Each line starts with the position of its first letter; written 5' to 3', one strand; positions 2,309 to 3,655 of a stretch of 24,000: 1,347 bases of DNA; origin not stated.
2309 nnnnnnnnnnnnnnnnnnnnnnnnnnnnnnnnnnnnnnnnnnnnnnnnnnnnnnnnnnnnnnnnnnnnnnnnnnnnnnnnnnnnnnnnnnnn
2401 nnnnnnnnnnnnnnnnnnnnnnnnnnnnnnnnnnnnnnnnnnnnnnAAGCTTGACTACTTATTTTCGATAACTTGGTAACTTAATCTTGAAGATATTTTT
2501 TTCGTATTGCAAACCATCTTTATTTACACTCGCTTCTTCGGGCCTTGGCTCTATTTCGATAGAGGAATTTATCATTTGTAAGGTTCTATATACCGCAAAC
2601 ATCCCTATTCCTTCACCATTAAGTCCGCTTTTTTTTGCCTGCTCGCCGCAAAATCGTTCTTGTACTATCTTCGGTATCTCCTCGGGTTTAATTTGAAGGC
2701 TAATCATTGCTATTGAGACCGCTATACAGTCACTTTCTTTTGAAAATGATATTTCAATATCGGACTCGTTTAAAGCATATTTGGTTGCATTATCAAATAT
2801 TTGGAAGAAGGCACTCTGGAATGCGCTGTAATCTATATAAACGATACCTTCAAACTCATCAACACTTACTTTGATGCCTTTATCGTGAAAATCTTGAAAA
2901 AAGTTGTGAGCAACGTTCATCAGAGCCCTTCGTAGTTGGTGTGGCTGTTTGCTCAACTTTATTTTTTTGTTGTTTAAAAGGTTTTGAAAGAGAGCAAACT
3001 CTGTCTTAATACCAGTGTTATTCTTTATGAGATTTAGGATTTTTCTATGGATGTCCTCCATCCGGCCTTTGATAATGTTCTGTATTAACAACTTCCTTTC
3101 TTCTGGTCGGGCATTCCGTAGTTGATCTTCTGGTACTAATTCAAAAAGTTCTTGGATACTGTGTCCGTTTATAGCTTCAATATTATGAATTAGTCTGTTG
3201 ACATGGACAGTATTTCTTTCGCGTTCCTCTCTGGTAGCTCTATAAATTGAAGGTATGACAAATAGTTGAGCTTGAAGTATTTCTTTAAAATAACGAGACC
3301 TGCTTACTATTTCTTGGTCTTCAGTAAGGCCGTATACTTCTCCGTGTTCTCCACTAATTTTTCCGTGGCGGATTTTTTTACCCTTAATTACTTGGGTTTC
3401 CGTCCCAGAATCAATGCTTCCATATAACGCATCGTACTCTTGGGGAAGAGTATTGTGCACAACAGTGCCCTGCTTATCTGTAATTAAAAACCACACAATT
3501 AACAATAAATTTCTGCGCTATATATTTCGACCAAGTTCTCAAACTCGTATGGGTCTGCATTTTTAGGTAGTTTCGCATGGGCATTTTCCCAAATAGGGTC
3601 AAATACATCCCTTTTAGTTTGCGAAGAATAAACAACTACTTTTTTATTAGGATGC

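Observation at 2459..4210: Translationally coupled membrane-anchored REC protein and cytoplasmic HK-like ATPase as island cargo: possible defensive two-component module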

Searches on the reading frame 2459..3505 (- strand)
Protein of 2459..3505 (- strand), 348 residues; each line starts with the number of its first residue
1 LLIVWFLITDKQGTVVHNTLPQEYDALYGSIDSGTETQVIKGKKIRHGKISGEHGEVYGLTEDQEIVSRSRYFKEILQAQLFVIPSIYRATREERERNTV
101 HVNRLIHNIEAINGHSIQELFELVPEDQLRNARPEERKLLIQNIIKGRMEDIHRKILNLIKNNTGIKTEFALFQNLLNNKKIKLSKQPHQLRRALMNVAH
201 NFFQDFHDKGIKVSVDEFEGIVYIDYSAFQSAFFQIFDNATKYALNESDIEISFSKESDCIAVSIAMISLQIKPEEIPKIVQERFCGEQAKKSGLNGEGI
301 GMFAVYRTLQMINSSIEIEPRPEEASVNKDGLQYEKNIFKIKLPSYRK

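Call 4: search_protein_families(library=pfam, proteins=[window:2459-3505:-], max_evalue=1)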
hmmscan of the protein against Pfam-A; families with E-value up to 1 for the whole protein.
window:2459-3505:- (348 aa): 3 families
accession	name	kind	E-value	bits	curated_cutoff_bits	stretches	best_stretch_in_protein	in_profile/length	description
PF02518.31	HATPase_c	-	3.3e-09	37.6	26.4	1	226-323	3-98/111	Histidine kinase-, DNA gyrase B-, and HSP90-like ATPase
PF14117.11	DUF4287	-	0.22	12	27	1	104-130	4-30/60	Domain of unknown function (DUF4287)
PF20538.3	DUF6753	-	0.23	11.4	27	1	135-202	4-72/217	Family of unknown function (DUF6753)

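Call 5: search_protein_families(library=padloc, proteins=[window:2459-3505:-], max_evalue=1)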
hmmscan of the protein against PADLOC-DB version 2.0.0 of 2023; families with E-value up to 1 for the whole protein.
window:2459-3505:- (348 aa): 4 families
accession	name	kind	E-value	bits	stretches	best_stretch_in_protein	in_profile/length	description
PDLC04647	PDC-M43B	-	2.4e-93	310.9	1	6-345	5-343/347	-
PDLC04650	PDC-M43B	-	2.6e-72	241.9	1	6-343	5-343/344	-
PDLC04649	PDC-M43B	-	2.6e-35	120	1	102-343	100-340/345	-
PDLC04648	PDC-M43B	-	7.4e-35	118.6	1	68-344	72-347/361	-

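Call 8: search_protein_families(library=ncbifam, proteins=[window:2459-3505:-], max_evalue=0.1)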
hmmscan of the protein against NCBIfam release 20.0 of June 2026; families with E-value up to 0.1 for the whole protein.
window:2459-3505:- (348 aa): 22 families
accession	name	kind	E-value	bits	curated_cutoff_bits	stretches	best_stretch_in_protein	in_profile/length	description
NF033091.0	HK_VanS_ACDEFG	equivalog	1e-11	44.5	400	1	177-321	137-282/293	vancomycin resistance histidine kinase VanS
TIGR02966.1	phoR_proteo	equivalog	7.5e-10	38.3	334.2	1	178-324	178-325/333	phosphate regulon sensor histidine kinase PhoR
NF047405.1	SensHisKinSapS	equivalog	3.9e-09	36.3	550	1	189-306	188-305/341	two-component system sensor histidine kinase SapS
TIGR01386.1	cztS_silS_copS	subfamily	4.2e-09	35.9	292.55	1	178-304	304-429/457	heavy metal sensor histidine kinase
NF046044.1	PnpS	equivalog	1.3e-08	34.2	400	1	177-323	233-380/390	two-component system histidine kinase PnpS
NF012226.0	AdeS_HK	equivalog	5.6e-08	32.3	500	1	175-319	196-339/353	two-component sensor histidine kinase AdeS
NF033092.0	HK_WalK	equivalog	6.7e-08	31.6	725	1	177-320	435-580/594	cell wall metabolism sensor histidine kinase WalK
NF006800.0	PRK09303.1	equivalog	2e-07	30.3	342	1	178-326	220-369/383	histidine kinase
NF008312.0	PRK11100.1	equivalog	6.7e-07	28.5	356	1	176-327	316-467/477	two-component system sensor histidine kinase CreC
NF008235.0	PRK11006.1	equivalog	4e-06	25.9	390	1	117-324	222-413/431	phosphate regulon sensor histidine kinase PhoR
NF007345.0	PRK09835.1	subfamily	8e-06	24.7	423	1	172-308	319-455/482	Cu(+)/Ag(+) sensor histidine kinase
NF041832.1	near_NosP_CTERM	subfamily_domain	9.9e-06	24.9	400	1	182-327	74-218/370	NahK/ErcS family hybrid sensor histidine kinase/response regulator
NF007793.0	PRK10490.1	equivalog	1.3e-05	23.5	1123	1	182-323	732-871/895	two-component system sensor histidine kinase KdpD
NF045903.1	CuHisKinLciSLeg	equivalog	6.7e-05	22.4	700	1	172-323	196-347/357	copper-responsive two-component system sensor histidine kinase LciS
NF041880.1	EPS_EpsF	equivalog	9.6e-05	21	900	1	177-302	338-459/492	response regulator EpsF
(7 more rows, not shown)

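Call 14: find_homologous_proteins(query=window:2459-3505:-)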
Query window:2459-3505:- (348 aa): 6 proteins with E <= 0.001 among 2134 candidates.
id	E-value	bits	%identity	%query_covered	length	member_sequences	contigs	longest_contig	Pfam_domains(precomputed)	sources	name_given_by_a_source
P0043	2.9e-214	728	100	96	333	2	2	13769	PF02518.32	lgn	-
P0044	3.0e-163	561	70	99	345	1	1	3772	PF02518.32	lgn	-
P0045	9.6e-124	431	57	99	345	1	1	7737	PF02518.32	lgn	-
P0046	1.4e-78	282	42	98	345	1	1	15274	PF02518.32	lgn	-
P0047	3.8e-77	278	44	98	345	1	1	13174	PF02518.32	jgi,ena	-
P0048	1.7e-34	137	29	98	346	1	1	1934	-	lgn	-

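Call 20: find_homologous_proteins(query=A2, max_evalue=0.00001)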
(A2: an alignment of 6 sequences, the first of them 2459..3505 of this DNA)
Query A2 (6 sequences) (348 aa, profile of the alignment): 16 proteins with E <= 0.00001 among 8000 candidates.
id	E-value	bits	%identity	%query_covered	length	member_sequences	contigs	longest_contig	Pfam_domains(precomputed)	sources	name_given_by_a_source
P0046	4.5e-169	580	42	98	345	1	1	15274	PF02518.32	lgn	-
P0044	1.9e-168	578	70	99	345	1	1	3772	PF02518.32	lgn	-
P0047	6.0e-168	576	44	98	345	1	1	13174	PF02518.32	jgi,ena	-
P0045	3.0e-164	564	57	99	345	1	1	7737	PF02518.32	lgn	-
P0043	1.1e-162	559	100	96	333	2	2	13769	PF02518.32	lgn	-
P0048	1.1e-145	503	29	98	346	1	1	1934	-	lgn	-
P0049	5.6e-131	455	29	98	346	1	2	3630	PF02518.32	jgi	jgi:signal transduction histidine kinase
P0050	8.0e-116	405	29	97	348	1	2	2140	-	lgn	-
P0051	1.2e-113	398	30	87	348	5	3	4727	PF02518.32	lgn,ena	-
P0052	2.2e-109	384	28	98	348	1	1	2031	PF02518.32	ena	-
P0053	6.5e-106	372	29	95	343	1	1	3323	-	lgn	-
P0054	2.1e-103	364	30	91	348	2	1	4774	PF02518.32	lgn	-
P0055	5.7e-92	326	28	81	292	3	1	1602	-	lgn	-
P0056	8.0e-90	319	30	67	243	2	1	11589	PF02518.32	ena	-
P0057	4.8e-72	261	30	86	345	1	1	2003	PF02518.32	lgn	-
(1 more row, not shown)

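Call 31: predict_structure(alignment_id=A3)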
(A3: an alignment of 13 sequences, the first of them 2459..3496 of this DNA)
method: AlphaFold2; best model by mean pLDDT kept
length: 345 residues; sequences in the alignment: 13
mean_pLDDT: 79.5   pTM: 0.58
mean pLDDT of the five models: 79.5, 77.9, 77.9, 76.6, 74.5
residues with pLDDT >= 90: 91; 70-90: 159; 50-70: 86; < 50: 9
segments of 3 or more residues with pLDDT < 50: none
pLDDT, mean of each block of 10 residues (from residue 1): 88 85 81 87 91 91 89 86 68 52 53 54 70 71 59 62 64 62 86 89 90 89 87 89 95 90 94 82 82 62 83 91 90 94 67
secondary structure, 60 per line:
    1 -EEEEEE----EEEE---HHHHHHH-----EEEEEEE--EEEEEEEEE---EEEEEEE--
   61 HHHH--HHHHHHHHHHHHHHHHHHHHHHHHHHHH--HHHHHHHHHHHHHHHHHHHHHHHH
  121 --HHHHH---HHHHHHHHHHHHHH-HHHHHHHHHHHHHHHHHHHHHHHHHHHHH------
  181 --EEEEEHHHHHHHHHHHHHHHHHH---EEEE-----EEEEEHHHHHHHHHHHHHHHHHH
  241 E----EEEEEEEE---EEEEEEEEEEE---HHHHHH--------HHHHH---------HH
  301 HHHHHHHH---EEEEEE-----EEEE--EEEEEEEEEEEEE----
elements in order: E2-7 E12-15 H19-25 E31-37 E40-48 E52-58 H61-64 H67-94 H97-120 H123-127 H131-144 H146-174 E183-187 H188-205 E209-212 E218-222 H223-240 E246-253 E257-267 H271-276 H285-289 H299-308 E312-317 E323-326 E329-341

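Call 35: fold_search(model_id=the predicted structure, library=pdb)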
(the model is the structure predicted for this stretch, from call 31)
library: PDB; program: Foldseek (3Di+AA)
matches with E <= 10: 750; with E <= 0.001: 343
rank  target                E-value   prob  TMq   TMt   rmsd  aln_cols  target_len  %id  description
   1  9a5d_A                1.1e-14  1.00  0.41  0.25  13.6       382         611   12  Integrative model of WALK-YYCH by crosslinking MS and deep learning (released 2024-09-18)
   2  4jas_A                7.0e-13  1.00  0.45  0.63   7.6       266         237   11  Structural basis of a rationally rewired protein-protein interface (HK853mutant A268V, A271G, T275M, V294T and D297E a (released 2013-09-04)
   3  6rh8_A                9.3e-13  1.00  0.48  0.67   6.1       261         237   12  Revisiting pH-gated conformational switch. Complex HK853 mutant H260A -RR468 mutant D53A pH 5.3 (released 2020-02-19)
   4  8a6x_B                1.8e-12  1.00  0.40  0.38  27.2       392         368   10  Crystal structure of a chimeric LOV-Histidine kinase SB2F1 (asymmetrical variant, trigonal form with long c axis) (released 2024-01-10)
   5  4gcz_A                2.1e-12  1.00  0.36  0.34  20.1       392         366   11  Structure of a blue-light photoreceptor (released 2013-06-19)
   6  6rgz_A                2.2e-12  1.00  0.45  0.62   7.8       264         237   12  Revisiting pH-gated conformational switch. Complex HK853-RR468 pH 6.5 (released 2020-02-19)
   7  8isj_A                2.9e-12  1.00  0.39  0.18  14.8       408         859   11  Pr conformer of Arabidopsis thaliana phytochrome A - AtphyA-Pr (released 2023-08-09)
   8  5uht_A                3.1e-12  1.00  0.47  0.65   7.0       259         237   10  Structure of the Thermotoga maritima HK853-BeF3-RR468 complex at pH 5.0 (released 2017-12-27)
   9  6rh7_A                3.3e-12  1.00  0.48  0.66   6.6       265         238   12  Revisiting pH-gated conformational switch. Complex HK853 mutant H260A -RR468 mutant D53A pH 7.5 (released 2020-02-19)
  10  4jav_B                3.9e-12  1.00  0.43  0.59   9.1       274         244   10  Structural basis of a rationally rewired protein-protein interface (HK853wt and RR468mutant V13P, L14I, I17M and N21V) (released 2013-09-04)
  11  6rfv_B                4.3e-12  1.00  0.43  0.61   7.8       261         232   12  Revisiting pH-gated conformational switch. Complex HK853-RR468 pH 7 (released 2020-02-19)
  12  8isk_A                4.3e-12  1.00  0.37  0.17  15.3       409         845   10  Pr conformer of Zea mays phytochrome A1 - ZmphyA1-Pr (released 2023-08-09)
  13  8a7h_A                5.1e-12  1.00  0.38  0.36  25.9       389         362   10  Crystal structure of a chimeric LOV-Histidine kinase SB2F1-I66R mutant (light state; asymmetrical variant, trigonal fo (released 2024-01-10)
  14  4biz_C                5.4e-12  1.00  0.43  0.60  15.4       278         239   16  Crystal structure of CpxAHDC (orthorhombic form 2) (released 2014-04-23)
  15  8isi_A                5.4e-12  1.00  0.40  0.19  14.4       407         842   12  Photochromobilin-free form of Arabidopsis thaliana phytochrome A - apo-AtphyA (released 2023-08-09)
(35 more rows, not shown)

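Call 36: search_solved_structures(query=A3, max_evalue=0.01, show_alignments=4)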
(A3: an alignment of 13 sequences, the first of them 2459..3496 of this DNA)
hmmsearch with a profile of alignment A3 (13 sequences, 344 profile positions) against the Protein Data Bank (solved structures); distinct sequences matched with E-value up to 0.01: 30.
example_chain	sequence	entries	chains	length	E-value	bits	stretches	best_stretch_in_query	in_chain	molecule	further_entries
6paj_A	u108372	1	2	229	3.7e-09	39.1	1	201-315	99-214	Sensor protein SrrB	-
3sl2_A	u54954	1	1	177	2.8e-08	36.2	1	211-310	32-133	Sensor histidine kinase yycG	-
4biu_A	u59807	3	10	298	4.1e-08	35.7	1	221-313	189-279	SENSOR PROTEIN CPXA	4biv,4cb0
4biw_A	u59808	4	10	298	4.2e-08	35.7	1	221-313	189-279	SENSOR PROTEIN CPXA | Sensor histidine kinase CpxA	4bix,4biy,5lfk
4biz_A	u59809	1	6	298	4.2e-08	35.7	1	221-313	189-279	SENSOR PROTEIN CPXA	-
7zp0_A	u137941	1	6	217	2.3e-07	33.2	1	195-315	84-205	Sensor protein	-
4i5s_A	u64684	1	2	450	2.4e-07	33.1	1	216-316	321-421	Putative histidine kinase CovS; VicK-like protein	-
8g3a_D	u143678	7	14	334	4.7e-07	32.2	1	185-304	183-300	Sensor protein BceS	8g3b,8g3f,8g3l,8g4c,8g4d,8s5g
5c93_A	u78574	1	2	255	7.4e-07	31.5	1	208-313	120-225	Histidine kinase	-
4u7n_A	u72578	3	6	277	9e-07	31.3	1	208-313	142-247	Histidine protein kinase sensor protein | Histidine kinase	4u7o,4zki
9m08_C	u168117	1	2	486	1.3e-06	30.7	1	223-316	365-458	histidine kinase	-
9epn_A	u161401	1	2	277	2.1e-06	30.1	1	201-309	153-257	Sensor histidine kinase HprS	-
8h70_A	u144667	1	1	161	2.5e-06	29.8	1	214-315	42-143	Phosphate regulon sensor protein PhoR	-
8dvq_A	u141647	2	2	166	7.3e-06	28.3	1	215-317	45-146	Sensor protein VanS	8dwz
7cch_A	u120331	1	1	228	3.5e-05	26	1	179-315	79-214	AdeS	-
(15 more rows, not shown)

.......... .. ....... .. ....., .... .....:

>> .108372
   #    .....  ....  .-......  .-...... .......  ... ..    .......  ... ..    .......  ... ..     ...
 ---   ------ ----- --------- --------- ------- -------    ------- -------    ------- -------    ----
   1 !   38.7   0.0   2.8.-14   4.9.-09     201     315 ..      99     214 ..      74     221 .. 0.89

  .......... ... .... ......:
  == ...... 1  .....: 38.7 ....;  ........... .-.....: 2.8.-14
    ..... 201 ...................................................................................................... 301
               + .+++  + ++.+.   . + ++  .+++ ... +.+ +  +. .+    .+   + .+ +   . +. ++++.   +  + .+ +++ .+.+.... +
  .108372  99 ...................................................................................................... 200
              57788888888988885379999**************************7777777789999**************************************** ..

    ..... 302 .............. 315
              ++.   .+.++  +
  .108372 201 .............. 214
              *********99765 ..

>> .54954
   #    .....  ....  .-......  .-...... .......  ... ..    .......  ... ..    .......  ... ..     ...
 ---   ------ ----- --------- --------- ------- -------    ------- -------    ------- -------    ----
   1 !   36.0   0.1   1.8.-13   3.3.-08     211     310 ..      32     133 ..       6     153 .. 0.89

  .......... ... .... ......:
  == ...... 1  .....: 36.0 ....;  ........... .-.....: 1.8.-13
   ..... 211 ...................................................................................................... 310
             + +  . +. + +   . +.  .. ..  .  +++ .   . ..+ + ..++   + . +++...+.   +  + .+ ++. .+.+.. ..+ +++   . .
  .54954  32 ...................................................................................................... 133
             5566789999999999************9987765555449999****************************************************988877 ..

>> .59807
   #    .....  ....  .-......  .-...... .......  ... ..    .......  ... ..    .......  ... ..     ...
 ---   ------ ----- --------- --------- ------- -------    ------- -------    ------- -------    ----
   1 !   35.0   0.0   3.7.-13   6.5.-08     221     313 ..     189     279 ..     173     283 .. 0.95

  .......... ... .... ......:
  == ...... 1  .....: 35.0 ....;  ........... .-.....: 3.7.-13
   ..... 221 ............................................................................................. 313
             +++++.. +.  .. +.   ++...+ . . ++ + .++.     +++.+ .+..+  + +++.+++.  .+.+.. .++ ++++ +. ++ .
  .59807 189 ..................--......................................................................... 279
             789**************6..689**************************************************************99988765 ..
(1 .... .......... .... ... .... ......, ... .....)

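Call 45: search_protein_representatives(alignment_id=A3)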
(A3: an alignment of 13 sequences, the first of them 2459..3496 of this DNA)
Query: 13 sequences, 344 profile positions. Proteins with E-value up to 0.001 (for the whole library): 58516; up to 1e-10: 1524; up to 1e-30: 415. The best 150 are listed.
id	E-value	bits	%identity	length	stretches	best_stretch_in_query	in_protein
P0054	2.3e-152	523.2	-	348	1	1-342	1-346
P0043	2.8e-136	470.3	-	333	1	14-340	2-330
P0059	9.1e-111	386.4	-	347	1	1-342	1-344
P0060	1.2e-106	372.9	-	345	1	1-340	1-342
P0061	8.2e-104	363.6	-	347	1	2-342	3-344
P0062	7.3e-100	350.6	-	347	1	1-339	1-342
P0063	7.8e-98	343.9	-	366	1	1-340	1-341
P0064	4.2e-96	338.2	-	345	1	1-339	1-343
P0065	9.8e-96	337.0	-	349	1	2-340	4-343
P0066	1.5e-95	336.4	-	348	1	1-340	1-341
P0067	2.8e-95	335.5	-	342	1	1-340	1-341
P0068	3.9e-95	335.1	-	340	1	2-339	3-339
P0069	6.6e-95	334.3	-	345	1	1-340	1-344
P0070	4.5e-93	328.3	-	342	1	1-339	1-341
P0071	1.6e-92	326.4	-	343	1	1-340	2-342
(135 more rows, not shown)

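Call 60: search_dna_similar(query=window:2459-3496:-, collection=plasmids, mode=protein, max_evalue=1e-10, max_rows=20)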
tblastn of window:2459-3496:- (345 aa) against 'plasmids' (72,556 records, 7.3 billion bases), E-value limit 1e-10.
Records with a match: 3; places in all: 3; records where one place covers at least 80% of the query: 2.
Best place of each record, by identity: <60% 3.
By first word of the organism name: Shewanella 1; Burkholderia 1; Escherichia 1.
By predicted mobility (MOB-suite, as given by PLSDB): conjugative 2; non-mobilizable 1.
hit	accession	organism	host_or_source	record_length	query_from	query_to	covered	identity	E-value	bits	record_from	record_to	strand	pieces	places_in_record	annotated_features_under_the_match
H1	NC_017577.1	Shewanella baltica OS117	-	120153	1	342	99%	29.8%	5e-40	157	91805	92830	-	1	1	ATP-binding protein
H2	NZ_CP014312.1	Burkholderia sp. PAMC 26561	single cell,lichen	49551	43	341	87%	28.5%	2e-23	108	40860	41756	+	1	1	HAMP domain-containing histidine kinase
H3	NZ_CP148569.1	Escherichia coli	Mammal,single cell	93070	84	338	74%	22.3%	2e-11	72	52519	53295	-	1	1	HAMP domain-containing histidine kinase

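Call 61: search_dna_similar(query=window:2459-3496:-, collection=phages, mode=protein, max_evalue=1e-10, max_rows=20)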
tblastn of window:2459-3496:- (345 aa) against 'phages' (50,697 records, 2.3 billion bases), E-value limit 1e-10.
No match.
